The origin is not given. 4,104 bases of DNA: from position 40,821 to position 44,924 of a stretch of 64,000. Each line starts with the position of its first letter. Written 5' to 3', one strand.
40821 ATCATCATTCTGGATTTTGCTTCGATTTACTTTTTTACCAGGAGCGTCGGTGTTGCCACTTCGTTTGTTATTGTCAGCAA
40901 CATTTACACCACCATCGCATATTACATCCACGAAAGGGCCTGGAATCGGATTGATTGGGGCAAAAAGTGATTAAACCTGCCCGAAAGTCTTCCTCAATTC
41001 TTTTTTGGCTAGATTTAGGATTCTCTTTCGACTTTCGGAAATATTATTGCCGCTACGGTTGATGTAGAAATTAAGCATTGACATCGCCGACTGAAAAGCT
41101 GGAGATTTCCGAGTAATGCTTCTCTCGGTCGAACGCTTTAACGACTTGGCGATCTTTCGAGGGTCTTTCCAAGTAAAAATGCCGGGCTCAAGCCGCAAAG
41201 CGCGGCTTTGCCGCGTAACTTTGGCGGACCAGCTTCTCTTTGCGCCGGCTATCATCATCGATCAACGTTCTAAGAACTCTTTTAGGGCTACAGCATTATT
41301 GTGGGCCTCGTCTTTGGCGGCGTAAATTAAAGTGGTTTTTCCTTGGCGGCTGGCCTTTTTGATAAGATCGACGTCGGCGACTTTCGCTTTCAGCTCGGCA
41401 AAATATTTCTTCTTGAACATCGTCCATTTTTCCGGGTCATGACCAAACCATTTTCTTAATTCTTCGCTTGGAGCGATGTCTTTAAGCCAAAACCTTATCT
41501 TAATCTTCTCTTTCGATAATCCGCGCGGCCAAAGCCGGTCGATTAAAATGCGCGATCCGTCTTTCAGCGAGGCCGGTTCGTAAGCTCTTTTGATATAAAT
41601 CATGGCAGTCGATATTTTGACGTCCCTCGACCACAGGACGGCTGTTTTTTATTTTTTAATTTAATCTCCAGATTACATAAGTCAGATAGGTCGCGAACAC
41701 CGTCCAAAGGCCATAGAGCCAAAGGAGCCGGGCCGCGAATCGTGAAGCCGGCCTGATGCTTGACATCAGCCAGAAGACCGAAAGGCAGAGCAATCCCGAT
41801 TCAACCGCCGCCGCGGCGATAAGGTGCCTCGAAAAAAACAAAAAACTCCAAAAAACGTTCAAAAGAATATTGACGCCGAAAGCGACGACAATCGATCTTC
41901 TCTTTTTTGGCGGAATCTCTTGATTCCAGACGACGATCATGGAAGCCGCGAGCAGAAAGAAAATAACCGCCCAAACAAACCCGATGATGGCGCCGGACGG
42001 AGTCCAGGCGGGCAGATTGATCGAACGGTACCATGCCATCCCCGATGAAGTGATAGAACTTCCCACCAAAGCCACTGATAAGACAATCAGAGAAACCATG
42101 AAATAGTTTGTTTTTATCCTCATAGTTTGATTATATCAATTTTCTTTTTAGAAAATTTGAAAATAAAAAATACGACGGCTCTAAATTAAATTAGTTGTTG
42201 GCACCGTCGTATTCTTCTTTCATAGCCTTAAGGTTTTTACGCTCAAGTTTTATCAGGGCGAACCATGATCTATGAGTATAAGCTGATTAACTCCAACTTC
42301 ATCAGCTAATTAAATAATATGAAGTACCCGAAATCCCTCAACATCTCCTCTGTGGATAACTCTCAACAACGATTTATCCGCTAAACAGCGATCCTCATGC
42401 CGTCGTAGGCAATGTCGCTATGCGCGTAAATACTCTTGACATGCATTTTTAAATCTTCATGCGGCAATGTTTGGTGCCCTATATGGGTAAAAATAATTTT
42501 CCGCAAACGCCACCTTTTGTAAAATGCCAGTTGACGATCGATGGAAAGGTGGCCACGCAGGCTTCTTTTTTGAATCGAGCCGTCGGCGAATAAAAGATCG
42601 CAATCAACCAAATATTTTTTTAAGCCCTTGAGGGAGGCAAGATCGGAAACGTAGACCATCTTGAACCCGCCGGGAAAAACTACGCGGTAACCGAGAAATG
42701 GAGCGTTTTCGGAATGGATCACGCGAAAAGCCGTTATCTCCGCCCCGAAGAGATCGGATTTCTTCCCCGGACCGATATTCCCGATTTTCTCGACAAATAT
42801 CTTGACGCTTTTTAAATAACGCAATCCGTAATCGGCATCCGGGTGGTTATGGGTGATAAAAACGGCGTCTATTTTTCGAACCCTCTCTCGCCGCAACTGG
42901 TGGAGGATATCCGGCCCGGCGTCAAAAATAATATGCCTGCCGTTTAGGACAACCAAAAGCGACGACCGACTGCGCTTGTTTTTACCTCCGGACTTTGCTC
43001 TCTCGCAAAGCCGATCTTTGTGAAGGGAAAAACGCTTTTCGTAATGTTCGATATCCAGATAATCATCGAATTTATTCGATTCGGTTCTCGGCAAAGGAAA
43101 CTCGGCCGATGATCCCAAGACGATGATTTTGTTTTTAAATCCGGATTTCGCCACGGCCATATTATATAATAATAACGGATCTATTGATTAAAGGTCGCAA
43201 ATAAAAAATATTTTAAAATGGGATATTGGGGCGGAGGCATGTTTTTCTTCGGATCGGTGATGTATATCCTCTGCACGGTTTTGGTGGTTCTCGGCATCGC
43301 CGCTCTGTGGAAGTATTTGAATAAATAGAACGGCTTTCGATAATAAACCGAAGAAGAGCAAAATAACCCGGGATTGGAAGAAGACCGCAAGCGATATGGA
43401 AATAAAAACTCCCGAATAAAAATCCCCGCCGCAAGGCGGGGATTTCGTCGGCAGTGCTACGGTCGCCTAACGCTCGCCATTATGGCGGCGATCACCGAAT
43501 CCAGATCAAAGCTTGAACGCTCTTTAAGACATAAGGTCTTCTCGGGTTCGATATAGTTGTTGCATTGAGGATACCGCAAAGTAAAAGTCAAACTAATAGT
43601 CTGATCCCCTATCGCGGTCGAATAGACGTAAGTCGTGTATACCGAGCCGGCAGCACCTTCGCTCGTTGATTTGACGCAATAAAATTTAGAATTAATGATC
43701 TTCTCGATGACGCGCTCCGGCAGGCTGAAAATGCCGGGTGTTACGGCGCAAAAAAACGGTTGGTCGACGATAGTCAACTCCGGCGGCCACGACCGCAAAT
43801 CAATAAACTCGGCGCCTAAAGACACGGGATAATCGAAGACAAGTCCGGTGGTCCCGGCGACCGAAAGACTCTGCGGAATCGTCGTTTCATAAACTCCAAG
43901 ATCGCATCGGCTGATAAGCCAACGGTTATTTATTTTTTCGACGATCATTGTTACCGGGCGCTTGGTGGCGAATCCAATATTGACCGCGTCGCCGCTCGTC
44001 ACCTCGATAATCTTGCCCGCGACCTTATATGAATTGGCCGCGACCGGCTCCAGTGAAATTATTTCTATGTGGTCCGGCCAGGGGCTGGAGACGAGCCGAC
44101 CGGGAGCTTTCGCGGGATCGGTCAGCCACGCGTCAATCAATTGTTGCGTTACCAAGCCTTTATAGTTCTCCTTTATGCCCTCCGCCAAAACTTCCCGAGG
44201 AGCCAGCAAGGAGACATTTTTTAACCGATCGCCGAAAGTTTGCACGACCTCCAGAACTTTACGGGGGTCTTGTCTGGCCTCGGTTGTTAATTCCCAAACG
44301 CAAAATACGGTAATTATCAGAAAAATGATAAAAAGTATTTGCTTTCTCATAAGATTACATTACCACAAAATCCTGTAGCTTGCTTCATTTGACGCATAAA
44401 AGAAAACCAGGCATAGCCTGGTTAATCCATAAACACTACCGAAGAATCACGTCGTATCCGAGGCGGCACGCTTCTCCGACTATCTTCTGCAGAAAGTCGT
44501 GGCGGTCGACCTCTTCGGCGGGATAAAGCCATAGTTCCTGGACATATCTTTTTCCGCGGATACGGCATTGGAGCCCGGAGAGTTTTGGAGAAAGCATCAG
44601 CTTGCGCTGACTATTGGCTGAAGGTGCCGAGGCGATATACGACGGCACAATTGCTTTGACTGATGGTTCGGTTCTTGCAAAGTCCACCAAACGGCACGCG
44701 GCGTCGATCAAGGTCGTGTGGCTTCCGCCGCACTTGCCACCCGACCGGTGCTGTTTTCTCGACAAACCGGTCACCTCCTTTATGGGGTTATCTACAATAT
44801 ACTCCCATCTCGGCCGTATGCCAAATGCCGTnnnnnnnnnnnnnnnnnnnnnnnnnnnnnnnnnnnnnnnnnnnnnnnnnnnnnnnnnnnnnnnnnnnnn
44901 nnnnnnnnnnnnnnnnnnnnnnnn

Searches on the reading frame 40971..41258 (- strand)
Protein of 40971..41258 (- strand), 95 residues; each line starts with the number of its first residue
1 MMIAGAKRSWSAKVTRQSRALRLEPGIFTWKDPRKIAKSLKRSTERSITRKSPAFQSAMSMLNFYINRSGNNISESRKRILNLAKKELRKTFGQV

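Call 56: search_protein_families(library=pfam, proteins=[window:40971-41258:-], max_evalue=0.01)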
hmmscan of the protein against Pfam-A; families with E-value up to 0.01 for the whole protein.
window:40971-41258:- (95 aa): 1 family
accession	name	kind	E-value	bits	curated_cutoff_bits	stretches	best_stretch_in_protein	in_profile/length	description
PF11373.13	DUF3175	-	9.8e-37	125.5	27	1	10-94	2-86/86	Protein of unknown function (DUF3175)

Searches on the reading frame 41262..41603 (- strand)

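Call 56: search_protein_families(library=pfam, proteins=[window:41262-41603:-], max_evalue=0.01)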
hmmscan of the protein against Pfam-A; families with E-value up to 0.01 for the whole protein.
window:41262-41603:- (113 aa): 3 families
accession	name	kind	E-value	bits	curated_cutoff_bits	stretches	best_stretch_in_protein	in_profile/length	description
PF22752.1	DUF488-N3i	-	2.4e-37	128.8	27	1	1-112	1-112/131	Inactive DUF488-N3 subclade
PF04343.18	DUF488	-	1.3e-30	106.9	22.2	1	4-111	2-121/121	Domain of unknown function DUF488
PF22751.1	DUF488-N3a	-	1.5e-24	87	27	1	2-112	1-115/118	Active DUF488-N3 subclade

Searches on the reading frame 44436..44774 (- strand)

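Call 55: search_protein_families(library=pfam, proteins=[window:44436-44774:-], max_evalue=0.01)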
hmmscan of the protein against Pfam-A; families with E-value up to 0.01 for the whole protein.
window:44436-44774:- (112 aa): 1 family
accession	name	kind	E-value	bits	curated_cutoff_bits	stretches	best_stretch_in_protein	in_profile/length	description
PF09876.14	DUF2103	-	0.00013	22.3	22.4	1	13-61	4-53/98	Predicted metal-binding protein (DUF2103)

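Call 82: search_protein_families(library=ncbifam, proteins=[window:44436-44774:-], max_evalue=0.001)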
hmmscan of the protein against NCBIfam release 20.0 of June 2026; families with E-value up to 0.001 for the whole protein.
window:44436-44774:- (112 aa): 0 families
